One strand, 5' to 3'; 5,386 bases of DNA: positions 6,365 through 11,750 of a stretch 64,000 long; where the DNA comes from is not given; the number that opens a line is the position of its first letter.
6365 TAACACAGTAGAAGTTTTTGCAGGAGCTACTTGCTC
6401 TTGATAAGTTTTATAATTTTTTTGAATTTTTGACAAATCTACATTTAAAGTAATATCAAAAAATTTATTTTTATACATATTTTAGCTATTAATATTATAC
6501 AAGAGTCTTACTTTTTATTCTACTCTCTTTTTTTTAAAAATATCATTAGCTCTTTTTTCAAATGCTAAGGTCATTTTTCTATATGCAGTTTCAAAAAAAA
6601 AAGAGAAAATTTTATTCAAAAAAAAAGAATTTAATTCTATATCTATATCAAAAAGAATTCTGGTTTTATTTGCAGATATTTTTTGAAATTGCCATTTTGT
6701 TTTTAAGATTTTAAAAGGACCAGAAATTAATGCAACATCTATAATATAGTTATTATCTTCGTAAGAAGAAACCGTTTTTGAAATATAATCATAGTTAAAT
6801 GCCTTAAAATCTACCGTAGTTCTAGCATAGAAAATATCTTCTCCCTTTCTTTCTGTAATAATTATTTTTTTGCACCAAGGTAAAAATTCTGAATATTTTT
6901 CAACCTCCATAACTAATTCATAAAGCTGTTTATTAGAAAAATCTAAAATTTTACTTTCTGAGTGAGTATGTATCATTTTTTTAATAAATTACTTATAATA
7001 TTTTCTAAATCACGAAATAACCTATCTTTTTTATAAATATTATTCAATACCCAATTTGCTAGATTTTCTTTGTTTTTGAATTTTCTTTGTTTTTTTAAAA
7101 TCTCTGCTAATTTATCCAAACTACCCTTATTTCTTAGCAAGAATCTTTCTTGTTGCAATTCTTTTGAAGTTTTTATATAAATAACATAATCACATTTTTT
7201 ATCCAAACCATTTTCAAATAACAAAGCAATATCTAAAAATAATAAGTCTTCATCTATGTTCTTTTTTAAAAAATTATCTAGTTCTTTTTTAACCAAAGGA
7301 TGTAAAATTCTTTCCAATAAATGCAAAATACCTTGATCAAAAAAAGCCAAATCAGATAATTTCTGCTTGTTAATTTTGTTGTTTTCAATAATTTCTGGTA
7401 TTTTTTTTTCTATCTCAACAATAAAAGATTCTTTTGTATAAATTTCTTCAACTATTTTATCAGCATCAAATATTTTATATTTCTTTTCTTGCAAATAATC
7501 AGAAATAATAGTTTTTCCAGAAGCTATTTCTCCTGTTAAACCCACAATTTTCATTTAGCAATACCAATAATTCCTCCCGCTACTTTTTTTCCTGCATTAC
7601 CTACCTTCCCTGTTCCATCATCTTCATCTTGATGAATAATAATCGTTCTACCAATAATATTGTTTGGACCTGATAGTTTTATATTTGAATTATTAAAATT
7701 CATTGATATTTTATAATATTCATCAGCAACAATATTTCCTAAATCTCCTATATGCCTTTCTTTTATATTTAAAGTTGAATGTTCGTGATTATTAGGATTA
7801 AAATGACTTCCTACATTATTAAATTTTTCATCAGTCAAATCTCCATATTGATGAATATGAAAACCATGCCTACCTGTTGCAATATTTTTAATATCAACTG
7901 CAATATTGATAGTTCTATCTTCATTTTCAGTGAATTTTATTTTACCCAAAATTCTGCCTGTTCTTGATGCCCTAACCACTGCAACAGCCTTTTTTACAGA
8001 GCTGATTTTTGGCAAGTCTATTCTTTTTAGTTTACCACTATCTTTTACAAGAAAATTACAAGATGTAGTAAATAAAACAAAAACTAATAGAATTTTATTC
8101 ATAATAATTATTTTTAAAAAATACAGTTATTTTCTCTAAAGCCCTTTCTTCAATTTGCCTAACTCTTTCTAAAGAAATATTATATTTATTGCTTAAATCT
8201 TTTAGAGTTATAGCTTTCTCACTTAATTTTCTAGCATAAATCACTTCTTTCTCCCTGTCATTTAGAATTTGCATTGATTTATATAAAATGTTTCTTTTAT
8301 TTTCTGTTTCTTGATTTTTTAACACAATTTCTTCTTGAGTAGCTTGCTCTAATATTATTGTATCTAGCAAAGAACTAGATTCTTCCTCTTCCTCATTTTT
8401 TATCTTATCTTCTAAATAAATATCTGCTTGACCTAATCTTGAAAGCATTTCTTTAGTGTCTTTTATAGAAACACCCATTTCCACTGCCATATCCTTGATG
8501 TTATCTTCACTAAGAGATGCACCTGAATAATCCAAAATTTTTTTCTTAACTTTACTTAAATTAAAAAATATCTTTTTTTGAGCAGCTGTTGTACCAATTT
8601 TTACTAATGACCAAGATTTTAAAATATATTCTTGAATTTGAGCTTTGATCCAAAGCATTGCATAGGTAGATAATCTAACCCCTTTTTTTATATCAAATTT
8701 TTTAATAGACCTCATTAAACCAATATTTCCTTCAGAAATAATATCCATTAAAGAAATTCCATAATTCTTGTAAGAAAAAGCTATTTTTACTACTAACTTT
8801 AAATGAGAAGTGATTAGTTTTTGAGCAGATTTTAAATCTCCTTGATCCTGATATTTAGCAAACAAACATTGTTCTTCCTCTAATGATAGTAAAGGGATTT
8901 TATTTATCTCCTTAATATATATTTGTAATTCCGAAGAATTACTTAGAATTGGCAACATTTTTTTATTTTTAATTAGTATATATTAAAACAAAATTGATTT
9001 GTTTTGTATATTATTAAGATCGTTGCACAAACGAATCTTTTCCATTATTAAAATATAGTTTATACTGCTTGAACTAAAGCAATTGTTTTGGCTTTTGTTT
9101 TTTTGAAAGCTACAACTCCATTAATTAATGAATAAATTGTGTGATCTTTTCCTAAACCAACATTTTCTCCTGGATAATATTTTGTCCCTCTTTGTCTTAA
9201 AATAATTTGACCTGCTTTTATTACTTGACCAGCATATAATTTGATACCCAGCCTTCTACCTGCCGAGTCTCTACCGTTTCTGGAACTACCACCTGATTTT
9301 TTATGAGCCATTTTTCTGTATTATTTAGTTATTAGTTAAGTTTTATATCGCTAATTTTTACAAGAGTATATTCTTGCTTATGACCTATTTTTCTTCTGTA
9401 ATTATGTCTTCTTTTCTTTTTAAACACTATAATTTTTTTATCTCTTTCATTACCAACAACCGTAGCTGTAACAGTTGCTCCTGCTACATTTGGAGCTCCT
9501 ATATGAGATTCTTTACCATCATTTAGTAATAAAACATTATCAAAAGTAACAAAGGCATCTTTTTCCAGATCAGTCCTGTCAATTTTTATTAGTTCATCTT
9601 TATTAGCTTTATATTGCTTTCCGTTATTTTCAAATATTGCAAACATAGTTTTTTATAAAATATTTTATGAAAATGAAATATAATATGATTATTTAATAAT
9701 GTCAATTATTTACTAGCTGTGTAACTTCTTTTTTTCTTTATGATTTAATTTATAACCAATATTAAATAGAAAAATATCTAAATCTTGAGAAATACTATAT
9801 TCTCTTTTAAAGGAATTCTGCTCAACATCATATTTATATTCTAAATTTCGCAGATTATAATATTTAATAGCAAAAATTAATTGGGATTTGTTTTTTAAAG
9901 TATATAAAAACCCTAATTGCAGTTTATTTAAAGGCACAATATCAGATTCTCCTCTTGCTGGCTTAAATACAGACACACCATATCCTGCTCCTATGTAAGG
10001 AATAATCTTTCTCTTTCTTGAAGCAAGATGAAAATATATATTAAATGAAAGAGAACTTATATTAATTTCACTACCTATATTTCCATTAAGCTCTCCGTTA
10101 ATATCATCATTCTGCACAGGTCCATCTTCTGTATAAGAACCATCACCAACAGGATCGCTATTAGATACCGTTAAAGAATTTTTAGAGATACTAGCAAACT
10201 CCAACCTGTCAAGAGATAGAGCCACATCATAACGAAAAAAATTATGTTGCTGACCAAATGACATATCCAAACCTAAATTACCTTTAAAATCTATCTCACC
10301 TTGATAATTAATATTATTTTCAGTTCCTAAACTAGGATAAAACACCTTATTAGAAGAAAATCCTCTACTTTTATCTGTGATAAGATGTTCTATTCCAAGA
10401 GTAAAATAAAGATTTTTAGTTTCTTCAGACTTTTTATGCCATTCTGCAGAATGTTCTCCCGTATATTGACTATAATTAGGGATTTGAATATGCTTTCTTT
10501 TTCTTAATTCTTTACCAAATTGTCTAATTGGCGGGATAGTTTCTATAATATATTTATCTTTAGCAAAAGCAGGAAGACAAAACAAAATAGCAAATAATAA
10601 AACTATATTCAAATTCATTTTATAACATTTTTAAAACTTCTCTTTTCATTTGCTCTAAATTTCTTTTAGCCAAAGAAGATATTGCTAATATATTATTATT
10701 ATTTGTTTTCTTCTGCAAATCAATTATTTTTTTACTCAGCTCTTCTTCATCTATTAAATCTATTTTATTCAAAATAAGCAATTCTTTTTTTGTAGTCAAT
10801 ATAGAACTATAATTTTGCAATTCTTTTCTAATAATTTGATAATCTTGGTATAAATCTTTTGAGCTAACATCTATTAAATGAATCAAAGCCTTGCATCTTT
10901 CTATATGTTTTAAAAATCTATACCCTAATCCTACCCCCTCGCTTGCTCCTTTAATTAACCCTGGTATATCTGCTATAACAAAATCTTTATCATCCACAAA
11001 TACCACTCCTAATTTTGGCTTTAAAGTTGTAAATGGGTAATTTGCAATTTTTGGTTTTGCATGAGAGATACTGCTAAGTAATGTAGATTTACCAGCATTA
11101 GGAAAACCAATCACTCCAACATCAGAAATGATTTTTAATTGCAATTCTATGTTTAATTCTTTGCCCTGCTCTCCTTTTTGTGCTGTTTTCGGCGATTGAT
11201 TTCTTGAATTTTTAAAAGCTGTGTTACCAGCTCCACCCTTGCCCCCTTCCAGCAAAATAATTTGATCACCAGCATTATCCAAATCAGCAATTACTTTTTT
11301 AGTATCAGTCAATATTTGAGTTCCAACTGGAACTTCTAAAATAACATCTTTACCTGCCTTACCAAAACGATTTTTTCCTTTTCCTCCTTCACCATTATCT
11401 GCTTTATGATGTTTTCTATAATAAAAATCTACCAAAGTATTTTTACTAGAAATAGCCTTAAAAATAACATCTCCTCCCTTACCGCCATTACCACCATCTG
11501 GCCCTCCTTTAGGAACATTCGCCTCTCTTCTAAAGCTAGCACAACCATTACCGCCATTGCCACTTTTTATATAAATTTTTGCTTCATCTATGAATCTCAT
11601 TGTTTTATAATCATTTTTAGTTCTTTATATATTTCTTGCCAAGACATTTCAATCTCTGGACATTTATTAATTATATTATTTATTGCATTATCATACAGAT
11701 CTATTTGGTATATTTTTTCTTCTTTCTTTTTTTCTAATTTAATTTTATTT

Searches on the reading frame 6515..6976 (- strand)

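Call 82: search_protein_families(library=pfam, max_evalue=0.00001, proteins=[window:6515-6976:-])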
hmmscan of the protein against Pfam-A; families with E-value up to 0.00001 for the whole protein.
window:6515-6976:- (153 aa): 1 family
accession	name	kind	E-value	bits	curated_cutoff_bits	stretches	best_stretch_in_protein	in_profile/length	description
PF03364.25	Polyketide_cyc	-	7.2e-22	78.4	23.4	1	15-140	5-126/126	Polyketide cyclase / dehydrase and lipid transport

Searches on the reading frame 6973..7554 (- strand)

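Call 82: search_protein_families(library=pfam, max_evalue=0.00001, proteins=[window:6973-7554:-])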
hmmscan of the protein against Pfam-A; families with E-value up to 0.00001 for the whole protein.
window:6973-7554:- (193 aa): 1 family
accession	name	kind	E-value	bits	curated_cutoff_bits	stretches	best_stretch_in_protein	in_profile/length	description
PF01121.26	CoaE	-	1.4e-33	116.5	27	1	3-172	2-174/180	Dephospho-CoA kinase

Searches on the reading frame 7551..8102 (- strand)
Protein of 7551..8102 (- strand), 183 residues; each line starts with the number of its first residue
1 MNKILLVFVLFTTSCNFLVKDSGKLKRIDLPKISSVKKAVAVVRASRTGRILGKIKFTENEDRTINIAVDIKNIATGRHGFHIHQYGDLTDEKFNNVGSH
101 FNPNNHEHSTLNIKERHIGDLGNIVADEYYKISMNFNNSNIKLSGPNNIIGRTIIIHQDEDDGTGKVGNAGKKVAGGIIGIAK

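Call 82: search_protein_families(library=pfam, max_evalue=0.00001, proteins=[window:7551-8102:-])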
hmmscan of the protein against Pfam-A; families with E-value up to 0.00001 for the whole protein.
window:7551-8102:- (183 aa): 1 family
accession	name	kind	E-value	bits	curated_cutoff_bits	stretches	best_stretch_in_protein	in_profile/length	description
PF00080.25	Sod_Cu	-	2.4e-36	125.5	28.9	1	53-179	3-133/133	Copper/zinc superoxide dismutase (SODC)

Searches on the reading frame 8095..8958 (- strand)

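Call 82: search_protein_families(library=pfam, max_evalue=0.00001, proteins=[window:8095-8958:-])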
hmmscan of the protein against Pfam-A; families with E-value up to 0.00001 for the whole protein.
window:8095-8958:- (287 aa): 3 families
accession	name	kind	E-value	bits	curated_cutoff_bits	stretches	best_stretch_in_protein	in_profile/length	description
PF04542.20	Sigma70_r2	-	3.2e-16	59.3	24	1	48-116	1-69/71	Sigma-70 region 2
PF04545.22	Sigma70_r4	-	4.6e-13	48.9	24.1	1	229-277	2-48/50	Sigma-70, region 4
PF00140.25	Sigma70_r1_2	-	7.8e-06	26.2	22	0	11-30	3-22/34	Sigma-70 factor, region 1.2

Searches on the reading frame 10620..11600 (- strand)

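Call 82: search_protein_families(library=pfam, max_evalue=0.00001, proteins=[window:10620-11600:-])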
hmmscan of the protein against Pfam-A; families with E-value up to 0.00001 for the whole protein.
window:10620-11600:- (326 aa): 3 families
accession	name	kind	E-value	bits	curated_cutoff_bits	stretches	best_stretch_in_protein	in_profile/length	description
PF01018.28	GTP1_OBG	-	8.4e-58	194.8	27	1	4-157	1-155/155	GTP1/OBG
PF01926.29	MMR_HSR1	-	3.3e-26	92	21.9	1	160-279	1-113/113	50S ribosome-binding GTPase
PF02421.24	FeoB_N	-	6e-13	49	27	1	161-321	3-155/156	Ferrous iron transport protein B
